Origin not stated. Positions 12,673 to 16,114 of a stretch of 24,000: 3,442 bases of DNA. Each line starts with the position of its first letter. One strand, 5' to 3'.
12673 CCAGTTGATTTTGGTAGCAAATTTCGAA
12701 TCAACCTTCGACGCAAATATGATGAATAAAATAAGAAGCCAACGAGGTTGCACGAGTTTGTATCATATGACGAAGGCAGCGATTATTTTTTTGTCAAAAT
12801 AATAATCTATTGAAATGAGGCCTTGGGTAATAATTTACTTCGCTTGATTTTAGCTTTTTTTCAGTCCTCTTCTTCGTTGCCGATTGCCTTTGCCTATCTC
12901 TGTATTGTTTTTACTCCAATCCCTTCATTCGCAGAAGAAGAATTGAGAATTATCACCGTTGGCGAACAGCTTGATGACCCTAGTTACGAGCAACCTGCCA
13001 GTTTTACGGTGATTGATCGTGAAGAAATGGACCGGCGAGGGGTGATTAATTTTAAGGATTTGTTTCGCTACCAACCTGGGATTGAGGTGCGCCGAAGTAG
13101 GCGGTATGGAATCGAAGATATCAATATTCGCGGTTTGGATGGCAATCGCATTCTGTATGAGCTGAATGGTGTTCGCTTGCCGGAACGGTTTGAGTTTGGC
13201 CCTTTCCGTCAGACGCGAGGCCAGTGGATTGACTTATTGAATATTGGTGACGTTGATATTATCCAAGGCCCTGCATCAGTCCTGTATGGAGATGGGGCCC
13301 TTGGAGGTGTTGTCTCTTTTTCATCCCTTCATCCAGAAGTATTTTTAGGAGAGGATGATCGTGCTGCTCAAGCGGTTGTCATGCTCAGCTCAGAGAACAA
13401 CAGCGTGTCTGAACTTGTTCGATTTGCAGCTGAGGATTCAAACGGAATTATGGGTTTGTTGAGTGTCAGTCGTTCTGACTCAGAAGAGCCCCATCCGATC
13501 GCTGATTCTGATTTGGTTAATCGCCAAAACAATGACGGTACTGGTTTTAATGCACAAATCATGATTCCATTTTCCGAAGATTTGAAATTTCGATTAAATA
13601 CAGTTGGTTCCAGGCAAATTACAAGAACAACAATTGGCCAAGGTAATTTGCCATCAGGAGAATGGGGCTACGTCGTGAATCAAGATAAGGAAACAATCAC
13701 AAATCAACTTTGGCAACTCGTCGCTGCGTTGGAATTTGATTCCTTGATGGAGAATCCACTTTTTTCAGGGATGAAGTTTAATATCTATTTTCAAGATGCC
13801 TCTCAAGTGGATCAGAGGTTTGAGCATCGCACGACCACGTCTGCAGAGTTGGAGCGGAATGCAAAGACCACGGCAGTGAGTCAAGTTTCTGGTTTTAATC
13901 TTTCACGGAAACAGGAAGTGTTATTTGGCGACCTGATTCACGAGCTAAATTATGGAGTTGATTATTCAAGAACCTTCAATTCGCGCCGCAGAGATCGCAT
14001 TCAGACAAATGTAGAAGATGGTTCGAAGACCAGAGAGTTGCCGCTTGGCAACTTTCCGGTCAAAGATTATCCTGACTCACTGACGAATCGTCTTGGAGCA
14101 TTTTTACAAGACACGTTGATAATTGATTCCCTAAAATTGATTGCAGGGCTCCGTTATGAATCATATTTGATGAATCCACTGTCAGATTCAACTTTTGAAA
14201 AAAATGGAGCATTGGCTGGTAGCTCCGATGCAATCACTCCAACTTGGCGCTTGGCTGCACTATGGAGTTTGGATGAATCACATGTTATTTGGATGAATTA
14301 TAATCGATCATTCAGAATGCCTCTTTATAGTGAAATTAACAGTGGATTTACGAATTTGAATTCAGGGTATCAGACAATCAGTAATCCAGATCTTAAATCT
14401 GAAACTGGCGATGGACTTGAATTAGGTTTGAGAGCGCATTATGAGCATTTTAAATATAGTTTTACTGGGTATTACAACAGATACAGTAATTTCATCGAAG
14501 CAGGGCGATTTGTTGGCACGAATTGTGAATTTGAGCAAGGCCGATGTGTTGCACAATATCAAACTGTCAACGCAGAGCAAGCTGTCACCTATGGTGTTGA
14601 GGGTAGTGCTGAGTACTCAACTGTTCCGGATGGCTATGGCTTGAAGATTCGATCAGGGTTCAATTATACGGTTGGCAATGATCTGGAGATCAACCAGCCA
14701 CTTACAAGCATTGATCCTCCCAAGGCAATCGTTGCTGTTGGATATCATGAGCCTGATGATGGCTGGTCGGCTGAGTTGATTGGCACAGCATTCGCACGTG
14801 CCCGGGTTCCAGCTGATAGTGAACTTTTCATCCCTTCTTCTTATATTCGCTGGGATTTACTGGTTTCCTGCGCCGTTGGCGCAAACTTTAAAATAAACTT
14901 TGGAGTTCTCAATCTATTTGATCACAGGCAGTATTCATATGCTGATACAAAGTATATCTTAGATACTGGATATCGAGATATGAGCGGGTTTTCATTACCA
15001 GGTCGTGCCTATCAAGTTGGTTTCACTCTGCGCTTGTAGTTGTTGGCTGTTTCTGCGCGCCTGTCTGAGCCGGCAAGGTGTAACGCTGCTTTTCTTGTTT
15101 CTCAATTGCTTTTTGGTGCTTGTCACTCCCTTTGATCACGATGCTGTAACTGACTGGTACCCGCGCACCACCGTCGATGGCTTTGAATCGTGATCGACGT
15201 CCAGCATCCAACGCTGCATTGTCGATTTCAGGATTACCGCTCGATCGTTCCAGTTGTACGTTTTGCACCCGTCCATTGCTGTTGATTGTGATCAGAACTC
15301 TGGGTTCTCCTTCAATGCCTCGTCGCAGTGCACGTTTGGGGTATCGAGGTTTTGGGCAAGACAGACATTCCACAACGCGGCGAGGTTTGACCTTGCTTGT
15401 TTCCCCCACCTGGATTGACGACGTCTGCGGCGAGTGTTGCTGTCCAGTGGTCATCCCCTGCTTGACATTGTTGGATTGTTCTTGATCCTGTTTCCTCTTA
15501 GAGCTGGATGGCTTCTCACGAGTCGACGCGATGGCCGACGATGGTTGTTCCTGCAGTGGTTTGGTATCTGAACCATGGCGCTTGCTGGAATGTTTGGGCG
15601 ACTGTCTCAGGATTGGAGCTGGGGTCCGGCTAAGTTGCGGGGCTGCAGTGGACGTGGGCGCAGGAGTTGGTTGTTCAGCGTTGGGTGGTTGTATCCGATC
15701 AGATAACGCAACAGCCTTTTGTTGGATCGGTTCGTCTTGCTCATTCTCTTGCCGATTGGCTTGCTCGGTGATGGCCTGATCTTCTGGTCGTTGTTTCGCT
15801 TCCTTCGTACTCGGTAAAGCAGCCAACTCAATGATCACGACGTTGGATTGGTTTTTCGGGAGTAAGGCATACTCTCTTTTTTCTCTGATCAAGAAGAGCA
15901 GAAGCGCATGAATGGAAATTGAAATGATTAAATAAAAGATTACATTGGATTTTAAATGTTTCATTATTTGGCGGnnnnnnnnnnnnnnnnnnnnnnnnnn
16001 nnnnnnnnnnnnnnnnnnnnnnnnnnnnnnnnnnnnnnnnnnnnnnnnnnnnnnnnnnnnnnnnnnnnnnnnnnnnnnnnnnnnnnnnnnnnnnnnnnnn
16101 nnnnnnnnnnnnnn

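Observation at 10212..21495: An 11.3 kb low-GC island carrying TonB-dependent uptake is inserted inside the CO2-concentrating gene supercluster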

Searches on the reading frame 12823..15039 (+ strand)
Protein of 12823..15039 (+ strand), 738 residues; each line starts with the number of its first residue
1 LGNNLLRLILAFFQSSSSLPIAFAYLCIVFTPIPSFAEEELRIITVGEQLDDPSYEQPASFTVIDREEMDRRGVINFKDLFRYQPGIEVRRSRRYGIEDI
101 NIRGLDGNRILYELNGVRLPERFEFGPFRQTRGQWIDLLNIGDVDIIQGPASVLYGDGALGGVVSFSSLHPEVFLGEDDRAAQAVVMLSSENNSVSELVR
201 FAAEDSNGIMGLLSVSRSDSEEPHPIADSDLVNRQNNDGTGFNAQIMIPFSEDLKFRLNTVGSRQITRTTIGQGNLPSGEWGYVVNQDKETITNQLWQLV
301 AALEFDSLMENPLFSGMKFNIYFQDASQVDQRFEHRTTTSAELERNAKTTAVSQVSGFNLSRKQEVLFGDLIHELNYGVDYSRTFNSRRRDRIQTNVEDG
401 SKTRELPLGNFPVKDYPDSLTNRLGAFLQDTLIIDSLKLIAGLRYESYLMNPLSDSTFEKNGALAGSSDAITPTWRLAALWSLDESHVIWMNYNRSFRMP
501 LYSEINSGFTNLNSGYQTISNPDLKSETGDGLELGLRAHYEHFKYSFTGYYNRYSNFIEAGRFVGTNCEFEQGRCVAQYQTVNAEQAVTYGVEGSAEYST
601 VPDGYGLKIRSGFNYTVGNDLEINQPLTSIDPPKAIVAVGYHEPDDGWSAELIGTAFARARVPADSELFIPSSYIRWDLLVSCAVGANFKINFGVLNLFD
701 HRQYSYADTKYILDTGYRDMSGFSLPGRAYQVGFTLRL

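Call 3: search_protein_families(library=pfam, proteins=[window:12823-15039:+])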
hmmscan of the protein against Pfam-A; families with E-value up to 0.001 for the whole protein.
window:12823-15039:+ (738 aa): 3 families
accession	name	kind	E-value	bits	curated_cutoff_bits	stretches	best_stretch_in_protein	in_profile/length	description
PF00593.30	TonB_dep_Rec_b-barrel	-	5.4e-43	148.9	27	1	274-698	42-436/436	TonB dependent receptor-like, beta-barrel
PF07715.20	Plug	-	3.1e-24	86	23.9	1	55-163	3-107/107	TonB-dependent Receptor Plug Domain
PF14905.12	OMP_b-brl_3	-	2.7e-10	40.3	27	1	426-602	117-282/408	Outer membrane protein beta-barrel family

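Call 7: search_protein_families(library=ncbifam, proteins=[window:12823-15039:+], max_evalue=0.01)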
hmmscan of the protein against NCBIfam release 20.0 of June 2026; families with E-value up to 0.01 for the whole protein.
window:12823-15039:+ (738 aa): 27 families (the best 25 are shown)
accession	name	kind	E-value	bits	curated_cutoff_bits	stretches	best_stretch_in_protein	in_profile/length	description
TIGR01786.1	TonB-hemlactrns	subfamily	1.5e-78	264.9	323.75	1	53-734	17-715/719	TonB-dependent hemoglobin/transferrin/lactoferrin family receptor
TIGR01785.1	TonB-hemin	subfamily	7.1e-77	259.4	316.85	1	46-733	7-672/677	TonB-dependent heme/hemoglobin receptor family protein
TIGR01783.1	TonB-siderophor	subfamily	4e-36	124.9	223.5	1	58-707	3-624/649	TonB-dependent siderophore receptor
TIGR01776.1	TonB-tbp-lbp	subfamily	2e-24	85.6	468.8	2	65-217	78-237/946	lactoferrin/transferrin family TonB-dependent receptor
NF010010.0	PRK13483.1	equivalog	5.4e-22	77.5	927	2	54-165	47-159/660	ligand-gated channel protein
NF007478.2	PRK10064.1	equivalog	1.6e-20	73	745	2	37-165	28-154/663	catecholate siderophore receptor CirA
NF010048.1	PRK13524.1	subfamily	2.3e-17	62.7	493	2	501-732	505-738/744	FepA family TonB-dependent siderophore receptor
TIGR01779.1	TonB-B12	equivalog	5.8e-17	61.5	599.7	2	49-165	37-150/614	TonB-dependent vitamin B12 receptor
NF010051.0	PRK13528.1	subfamily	6e-17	61.1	583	2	501-736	495-725/727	FepA family TonB-dependent siderophore receptor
NF007926.1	PRK10641.1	equivalog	5.6e-16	58.2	836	2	42-166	29-151/617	TonB-dependent vitamin B12 receptor BtuB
TIGR01778.1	TonB-copper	equivalog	1.6e-15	56.9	472.45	1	79-702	19-601/637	TonB-dependent copper receptor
NF053590.1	TonB_dep_TOL0244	equivalog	6e-14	51.6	645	1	471-602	360-481/604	TOL_0244 family TonB-dependent receptor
NF050067.1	TonBEntbctnRecCfrA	equivalog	6.8e-12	44.5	1200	1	56-165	42-154/698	TonB-dependent ferric enterobactin receptor CfrA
NF007465.0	PRK10044.1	equivalog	7e-12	44.3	803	1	47-171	69-189/726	ferrichrome porin FhuA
NF038289.1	Zn_piracy_ZnuD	exception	3.3e-11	42.6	950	1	478-602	446-562/685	zinc piracy TonB-dependent receptor ZnuD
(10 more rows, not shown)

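Call 14: find_homologous_proteins(query=window:12823-15039:+)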
Query window:12823-15039:+ (738 aa): 167 proteins with E <= 0.001 among 8000 candidates; the best 120 are listed.
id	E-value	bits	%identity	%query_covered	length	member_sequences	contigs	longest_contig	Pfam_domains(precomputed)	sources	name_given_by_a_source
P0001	0.0e+0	1595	94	100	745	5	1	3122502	PF07715.21,PF00593.31,PF14905.13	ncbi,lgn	-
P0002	0.0e+0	1458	88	97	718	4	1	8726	PF07715.21,PF00593.31,PF14905.13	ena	-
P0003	0.0e+0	1308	76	97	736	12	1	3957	PF07715.21,PF00593.31,PF14905.13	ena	-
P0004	0.0e+0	1280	76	95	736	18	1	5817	PF07715.21,PF00593.31,PF14905.13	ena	-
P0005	0.0e+0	1206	70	100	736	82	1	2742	PF07715.21,PF00593.31,PF14905.13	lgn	-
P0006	0.0e+0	1158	70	95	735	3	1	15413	PF07715.21,PF00593.31,PF14905.13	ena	-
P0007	0.0e+0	1156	70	95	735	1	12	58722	PF07715.21,PF00593.31,PF14905.13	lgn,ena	-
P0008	8.9e-244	829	76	64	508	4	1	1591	PF07715.21,PF00593.31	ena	-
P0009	2.2e-225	768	50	95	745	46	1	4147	PF07715.21,PF00593.31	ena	-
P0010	1.0e-137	478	37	95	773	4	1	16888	PF07715.21,PF00593.31,PF14905.13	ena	-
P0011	1.3e-135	471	38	95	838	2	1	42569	PF07715.21,PF00593.31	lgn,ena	-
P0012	6.4e-135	469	37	91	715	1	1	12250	PF07715.21,PF00593.31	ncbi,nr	ncbi:MAG: TonB-dependent hemoglobin/transferrin/lactoferrin family receptor [Leptolyngbyaceae cyanob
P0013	4.7e-134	466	38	94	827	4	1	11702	PF07715.21,PF00593.31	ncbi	ncbi:MAG: TonB-dependent hemoglobin/transferrin/lactoferrin family receptor [Cyanobacteria bacterium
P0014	4.2e-133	463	37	94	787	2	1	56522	PF07715.21,PF00593.31,PF14905.13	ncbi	ncbi:MAG: TonB-dependent hemoglobin/transferrin/lactoferrin family receptor [Nodosilinea sp.]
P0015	6.2e-130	453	37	95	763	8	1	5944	PF07715.21,PF00593.31,PF14905.13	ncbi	ncbi:MAG: TonB-dependent hemoglobin/transferrin/lactoferrin family receptor, partial [Cyanobacteria 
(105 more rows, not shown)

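Call 15: find_encoding_contigs(protein=P0001, flank=10000, max_places=3)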
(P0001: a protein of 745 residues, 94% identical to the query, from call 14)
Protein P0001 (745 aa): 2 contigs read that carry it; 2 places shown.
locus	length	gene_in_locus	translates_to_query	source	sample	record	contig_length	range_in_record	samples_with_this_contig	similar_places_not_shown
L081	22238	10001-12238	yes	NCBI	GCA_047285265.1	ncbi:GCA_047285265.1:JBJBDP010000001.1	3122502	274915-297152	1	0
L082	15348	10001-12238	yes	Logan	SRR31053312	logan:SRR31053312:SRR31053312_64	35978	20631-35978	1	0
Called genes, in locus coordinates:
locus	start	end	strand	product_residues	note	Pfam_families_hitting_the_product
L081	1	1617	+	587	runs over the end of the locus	PF20687:CsoSCA_N, PF20686:CsoSCA_cat, PF08936:CsoSCA_C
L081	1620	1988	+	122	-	PF03319:EutN_CcmL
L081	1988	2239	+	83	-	PF03319:EutN_CcmL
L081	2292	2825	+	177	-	PF00936:BMC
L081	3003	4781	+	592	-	PF00662:Proton_antipo_N, PF00361:Proton_antipo_M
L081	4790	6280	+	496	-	PF00361:Proton_antipo_M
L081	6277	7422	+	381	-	PF10216:ChpXY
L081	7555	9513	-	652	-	PF00028:Cadherin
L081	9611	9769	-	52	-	-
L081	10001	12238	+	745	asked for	PF07715:Plug, PF00593:TonB_dep_Rec_b-barrel, PF14905:OMP_b-brl_3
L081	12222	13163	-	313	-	PF03544:TonB_C, PF13103:TonB_2 (faint)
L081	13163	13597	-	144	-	PF02472:ExbD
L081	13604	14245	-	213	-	PF01618:MotA_ExbB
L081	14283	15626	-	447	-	-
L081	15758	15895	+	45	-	-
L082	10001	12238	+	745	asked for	PF07715:Plug, PF00593:TonB_dep_Rec_b-barrel, PF14905:OMP_b-brl_3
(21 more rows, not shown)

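Call 16: find_encoding_contigs(protein=P0007, flank=10000, max_places=4)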
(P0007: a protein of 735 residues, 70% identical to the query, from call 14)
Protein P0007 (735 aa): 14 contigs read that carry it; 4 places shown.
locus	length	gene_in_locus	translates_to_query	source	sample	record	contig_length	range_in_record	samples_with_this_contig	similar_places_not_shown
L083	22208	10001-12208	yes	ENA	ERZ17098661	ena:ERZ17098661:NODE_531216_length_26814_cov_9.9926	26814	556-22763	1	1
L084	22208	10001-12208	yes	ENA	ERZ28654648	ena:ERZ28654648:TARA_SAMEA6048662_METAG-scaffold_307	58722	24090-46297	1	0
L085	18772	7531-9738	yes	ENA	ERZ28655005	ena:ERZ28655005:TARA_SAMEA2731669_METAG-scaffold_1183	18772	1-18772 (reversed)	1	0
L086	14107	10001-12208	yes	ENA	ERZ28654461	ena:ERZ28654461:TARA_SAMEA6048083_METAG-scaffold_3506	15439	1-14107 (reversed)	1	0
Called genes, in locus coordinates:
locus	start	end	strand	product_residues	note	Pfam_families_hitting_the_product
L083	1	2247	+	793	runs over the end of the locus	PF12288:CsoS2_M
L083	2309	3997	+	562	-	PF20687:CsoSCA_N, PF20686:CsoSCA_cat, PF08936:CsoSCA_C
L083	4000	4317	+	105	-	PF03319:EutN_CcmL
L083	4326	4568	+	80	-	PF03319:EutN_CcmL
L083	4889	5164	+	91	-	PF00936:BMC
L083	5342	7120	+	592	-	PF00662:Proton_antipo_N, PF00361:Proton_antipo_M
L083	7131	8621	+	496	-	PF00361:Proton_antipo_M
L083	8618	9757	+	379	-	PF10216:ChpXY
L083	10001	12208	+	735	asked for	PF07715:Plug, PF00593:TonB_dep_Rec_b-barrel, PF14905:OMP_b-brl_3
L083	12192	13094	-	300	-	PF03544:TonB_C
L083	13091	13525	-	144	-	PF02472:ExbD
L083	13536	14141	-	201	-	PF01618:MotA_ExbB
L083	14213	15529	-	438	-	-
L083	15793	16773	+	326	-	PF01032:FecCD, PF00950:ABC-3 (weak)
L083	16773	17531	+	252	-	PF01078:Mg_chelatase (faint), PF00005:ABC_tran, PF13304:AAA_21 (weak)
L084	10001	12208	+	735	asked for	PF07715:Plug, PF00593:TonB_dep_Rec_b-barrel, PF14905:OMP_b-brl_3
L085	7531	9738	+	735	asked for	PF07715:Plug, PF00593:TonB_dep_Rec_b-barrel, PF14905:OMP_b-brl_3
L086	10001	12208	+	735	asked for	PF07715:Plug, PF00593:TonB_dep_Rec_b-barrel, PF14905:OMP_b-brl_3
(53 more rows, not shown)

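Call 17: find_encoding_contigs(protein=P0006, flank=10000, max_places=2)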
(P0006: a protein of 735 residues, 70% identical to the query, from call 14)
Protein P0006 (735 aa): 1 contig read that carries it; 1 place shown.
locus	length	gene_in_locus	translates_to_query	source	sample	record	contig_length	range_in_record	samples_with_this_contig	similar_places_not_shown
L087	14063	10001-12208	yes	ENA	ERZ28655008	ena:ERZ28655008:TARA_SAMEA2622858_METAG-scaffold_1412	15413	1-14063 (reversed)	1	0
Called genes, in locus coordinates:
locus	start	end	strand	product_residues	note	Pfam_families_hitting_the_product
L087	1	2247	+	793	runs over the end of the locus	PF12288:CsoS2_M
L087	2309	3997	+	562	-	PF20687:CsoSCA_N, PF20686:CsoSCA_cat, PF08936:CsoSCA_C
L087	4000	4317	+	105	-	PF03319:EutN_CcmL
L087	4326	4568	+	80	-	PF03319:EutN_CcmL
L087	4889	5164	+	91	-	PF00936:BMC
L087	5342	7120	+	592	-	PF00662:Proton_antipo_N, PF00361:Proton_antipo_M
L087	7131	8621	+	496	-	PF00361:Proton_antipo_M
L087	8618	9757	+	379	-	PF10216:ChpXY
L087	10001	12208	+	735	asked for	PF07715:Plug, PF00593:TonB_dep_Rec_b-barrel, PF14905:OMP_b-brl_3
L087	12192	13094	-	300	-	PF03544:TonB_C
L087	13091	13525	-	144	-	PF02472:ExbD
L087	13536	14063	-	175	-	?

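Call 23: search_solved_structures(query=window:12823-15039:+, max_evalue=1e-10)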
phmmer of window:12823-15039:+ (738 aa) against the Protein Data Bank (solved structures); distinct sequences matched with E-value up to 1e-10: 8.
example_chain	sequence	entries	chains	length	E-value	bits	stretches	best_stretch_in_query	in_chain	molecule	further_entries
8the_A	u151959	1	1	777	1.2e-52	182.2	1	57-708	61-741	Heme/hemoglobin uptake outer membrane receptor PhuR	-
9dhe_A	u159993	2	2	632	1.9e-18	69.2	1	53-181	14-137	TonB-dependent receptor | Outer membrane heme/hemoglobin receptor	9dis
3fhh_A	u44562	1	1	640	2.2e-18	69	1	53-180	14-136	Outer membrane heme receptor ShuA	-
9dir_B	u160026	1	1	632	3.1e-18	68.5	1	53-181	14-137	Outer membrane heme/hemoglobin receptor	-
9nn6_A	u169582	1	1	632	1.4e-17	66.3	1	51-166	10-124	Colicin I receptor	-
2hdf_A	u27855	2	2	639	1.4e-17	66.2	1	48-166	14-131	Colicin I receptor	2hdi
5fp2_A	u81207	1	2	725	5.3e-12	47.8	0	55-171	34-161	FERRIC ENTEROBACTIN RECEPTOR PIRA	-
6v81_A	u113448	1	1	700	4.6e-11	44.8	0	27-167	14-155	Probable TonB-dependent receptor YncD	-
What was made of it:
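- The only near-full-length solved relative is the heme receptor PhuR (call 23).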

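Call 26: find_encoding_contigs(protein=P0009, flank=10000, max_places=3)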
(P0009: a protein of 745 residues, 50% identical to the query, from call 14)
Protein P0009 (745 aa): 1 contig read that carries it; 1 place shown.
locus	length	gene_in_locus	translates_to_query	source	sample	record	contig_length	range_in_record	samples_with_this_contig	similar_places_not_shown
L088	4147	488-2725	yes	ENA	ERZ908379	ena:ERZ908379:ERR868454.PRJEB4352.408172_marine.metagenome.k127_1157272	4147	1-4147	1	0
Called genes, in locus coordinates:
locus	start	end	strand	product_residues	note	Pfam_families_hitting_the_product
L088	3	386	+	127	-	?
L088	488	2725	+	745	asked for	PF07715:Plug, PF00593:TonB_dep_Rec_b-barrel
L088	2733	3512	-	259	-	PF03544:TonB_C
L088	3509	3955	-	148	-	PF02472:ExbD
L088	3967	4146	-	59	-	?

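Call 27: find_encoding_contigs(protein=P0002, flank=10000, max_places=2)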
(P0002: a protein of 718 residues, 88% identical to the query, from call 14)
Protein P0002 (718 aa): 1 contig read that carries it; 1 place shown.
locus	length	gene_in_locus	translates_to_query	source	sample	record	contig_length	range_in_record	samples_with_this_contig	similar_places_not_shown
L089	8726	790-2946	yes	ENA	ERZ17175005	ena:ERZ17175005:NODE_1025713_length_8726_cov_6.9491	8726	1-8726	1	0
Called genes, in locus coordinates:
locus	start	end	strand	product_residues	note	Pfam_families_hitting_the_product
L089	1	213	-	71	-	?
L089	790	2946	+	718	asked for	PF07715:Plug, PF00593:TonB_dep_Rec_b-barrel, PF14905:OMP_b-brl_3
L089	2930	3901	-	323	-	PF13103:TonB_2 (faint), PF03544:TonB_C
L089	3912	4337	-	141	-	PF02472:ExbD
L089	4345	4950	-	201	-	PF01618:MotA_ExbB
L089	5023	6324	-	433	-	-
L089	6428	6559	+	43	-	-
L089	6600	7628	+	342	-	PF01032:FecCD, PF00950:ABC-3 (weak)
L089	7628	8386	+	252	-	PF00005:ABC_tran, PF02463:SMC_N (faint), PF13304:AAA_21 (weak)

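Call 28: find_encoding_contigs(protein=P0010, flank=10000, max_places=2)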
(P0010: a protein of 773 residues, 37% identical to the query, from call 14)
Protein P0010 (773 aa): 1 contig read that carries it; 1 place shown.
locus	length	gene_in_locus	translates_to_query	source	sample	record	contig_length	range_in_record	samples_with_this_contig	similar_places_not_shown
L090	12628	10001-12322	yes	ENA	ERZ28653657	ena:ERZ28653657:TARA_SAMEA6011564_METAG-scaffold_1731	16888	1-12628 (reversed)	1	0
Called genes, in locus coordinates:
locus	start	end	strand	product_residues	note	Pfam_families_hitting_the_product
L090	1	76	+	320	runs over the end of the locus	-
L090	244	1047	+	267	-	PF04199:Cyclase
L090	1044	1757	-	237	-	PF04012:PspA_IM30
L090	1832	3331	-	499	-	-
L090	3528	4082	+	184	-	PF05258:DciA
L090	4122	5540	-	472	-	PF22977:WHD, PF13191:AAA_16 (weak), PF00004:AAA, PF13245:AAA_19 (faint)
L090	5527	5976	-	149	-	PF00903:Glyoxalase (weak), PF13669:Glyoxalase_4 (weak)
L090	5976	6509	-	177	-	PF09654:DUF2396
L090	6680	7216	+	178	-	PF00132:Hexapep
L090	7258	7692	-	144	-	-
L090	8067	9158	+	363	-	PF01032:FecCD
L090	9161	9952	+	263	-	PF00005:ABC_tran, PF02463:SMC_N (weak), PF13304:AAA_21 (weak)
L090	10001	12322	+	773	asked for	PF07715:Plug, PF00593:TonB_dep_Rec_b-barrel, PF14905:OMP_b-brl_3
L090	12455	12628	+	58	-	?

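Call 29: find_encoding_contigs(protein=P0004, flank=10000, max_places=2)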
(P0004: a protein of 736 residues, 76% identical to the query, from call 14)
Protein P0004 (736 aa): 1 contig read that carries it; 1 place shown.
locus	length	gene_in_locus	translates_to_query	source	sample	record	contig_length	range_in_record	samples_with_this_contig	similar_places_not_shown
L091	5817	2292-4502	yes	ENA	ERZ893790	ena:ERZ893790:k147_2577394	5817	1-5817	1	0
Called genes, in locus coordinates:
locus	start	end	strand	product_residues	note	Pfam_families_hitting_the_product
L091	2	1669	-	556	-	?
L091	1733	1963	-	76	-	-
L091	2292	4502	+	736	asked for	PF07715:Plug, PF00593:TonB_dep_Rec_b-barrel, PF14905:OMP_b-brl_3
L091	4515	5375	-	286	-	PF03544:TonB_C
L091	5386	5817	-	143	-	?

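Call 47: find_related_loci(query=window:12823-15039:+, collection=viral_contigs, flank=10000)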
Query window:12823-15039:+ (738 aa) in viral_contigs; peptide patterns used: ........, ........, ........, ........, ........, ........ (x = any residue, [..] = any of these).
2 stretches matched a pattern, but none encodes a relative of the query by tblastn (E <= 1e-3).
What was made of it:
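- No relative of the receptor is found in 2.9 million viral contigs (call 47).
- Tried and rejected: Phage or viral carrier: none in the viral contig scan (call 47).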

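Call 48: find_related_loci(query=window:12823-15039:+, collection=metagenome_contigs, flank=10000)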
Query window:12823-15039:+ (738 aa) in metagenome_contigs; peptide patterns used: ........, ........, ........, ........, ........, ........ (x = any residue, [..] = any of these).
79 stretches matched a pattern; 4 encode a relative of the query (tblastn E <= 1e-3); 4 distinct loci.
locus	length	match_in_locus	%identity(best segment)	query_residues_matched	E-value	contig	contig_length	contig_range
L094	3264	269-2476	70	1-738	0e+0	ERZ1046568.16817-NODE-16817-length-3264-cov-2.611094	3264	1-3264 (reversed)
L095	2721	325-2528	65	1-738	0e+0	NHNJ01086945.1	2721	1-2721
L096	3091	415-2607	27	3-736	5e-69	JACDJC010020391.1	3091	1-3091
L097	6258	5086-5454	25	44-166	2e-7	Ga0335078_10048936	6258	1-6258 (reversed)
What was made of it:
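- Tried and rejected: The metagenome scan added only four short contigs (call 48).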

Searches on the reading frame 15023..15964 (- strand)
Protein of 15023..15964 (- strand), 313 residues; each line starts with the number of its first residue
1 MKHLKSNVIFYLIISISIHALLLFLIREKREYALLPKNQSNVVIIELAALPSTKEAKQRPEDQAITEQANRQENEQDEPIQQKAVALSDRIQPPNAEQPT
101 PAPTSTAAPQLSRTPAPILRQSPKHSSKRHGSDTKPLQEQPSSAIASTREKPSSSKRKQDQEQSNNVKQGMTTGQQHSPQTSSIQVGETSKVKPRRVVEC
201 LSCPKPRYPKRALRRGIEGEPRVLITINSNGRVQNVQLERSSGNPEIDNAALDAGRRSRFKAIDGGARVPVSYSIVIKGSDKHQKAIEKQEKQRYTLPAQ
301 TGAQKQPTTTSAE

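Call 3: search_protein_families(library=pfam, proteins=[window:15023-15964:-])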
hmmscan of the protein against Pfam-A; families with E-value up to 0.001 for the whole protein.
window:15023-15964:- (313 aa): 2 families
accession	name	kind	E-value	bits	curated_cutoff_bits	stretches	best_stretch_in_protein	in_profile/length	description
PF03544.19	TonB_C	-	1.5e-15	57.8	24.6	1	204-275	1-73/79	Gram-negative bacterial TonB protein C-terminal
PF13103.11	TonB_2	-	1.8e-05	25.2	22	1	223-254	30-61/85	TonB C terminal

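Call 7: search_protein_families(library=ncbifam, proteins=[window:15023-15964:-], max_evalue=0.01)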
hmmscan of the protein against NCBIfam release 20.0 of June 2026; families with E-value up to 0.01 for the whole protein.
window:15023-15964:- (313 aa): 9 families
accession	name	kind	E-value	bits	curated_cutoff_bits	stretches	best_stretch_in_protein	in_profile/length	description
TIGR01352.1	tonB_Cterm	subfamily_domain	3.2e-18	65.8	27.1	1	206-273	1-73/76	TonB family protein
NF008082.0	PRK10819.1-3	equivalog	2.2e-09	37.5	265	1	74-238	42-198/242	TonB system transport protein TonB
NF008083.0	PRK10819.1-4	equivalog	3.2e-08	33.9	448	1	78-280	43-235/239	TonB system transport protein TonB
NF008084.0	PRK10819.1-5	equivalog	1e-07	32.1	315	1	93-267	65-232/249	TonB system transport protein TonB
NF008081.0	PRK10819.1-2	equivalog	1.2e-06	28.7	377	1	78-279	43-235/240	TonB system transport protein TonB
NF008080.0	PRK10819.1-1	equivalog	7.6e-06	25.5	418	1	67-265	36-234/252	TonB system transport protein TonB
NF038079.1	TonB_sider_MxcH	equivalog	1.1e-05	23.7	925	1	203-296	7-102/792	TonB-dependent siderophore myxochelin receptor MxcH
NF033768.1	myxo_SS_tail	domain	3.2e-05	24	40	1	215-277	29-91/92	AgmX/PglI C-terminal domain-containing protein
NF047760.1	LIC10042_TonB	equivalog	0.0025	18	100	0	207-264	86-143/156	LIC_10042 family TonB-like protein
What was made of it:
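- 15023..17045 (-): Energising module: tonB (15023-15964, overlapping the receptor's 3' end by 17 nt), exbD (15975-16397) and exbB (16404-17045). NCBIfam tonB_Cterm (call 7).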
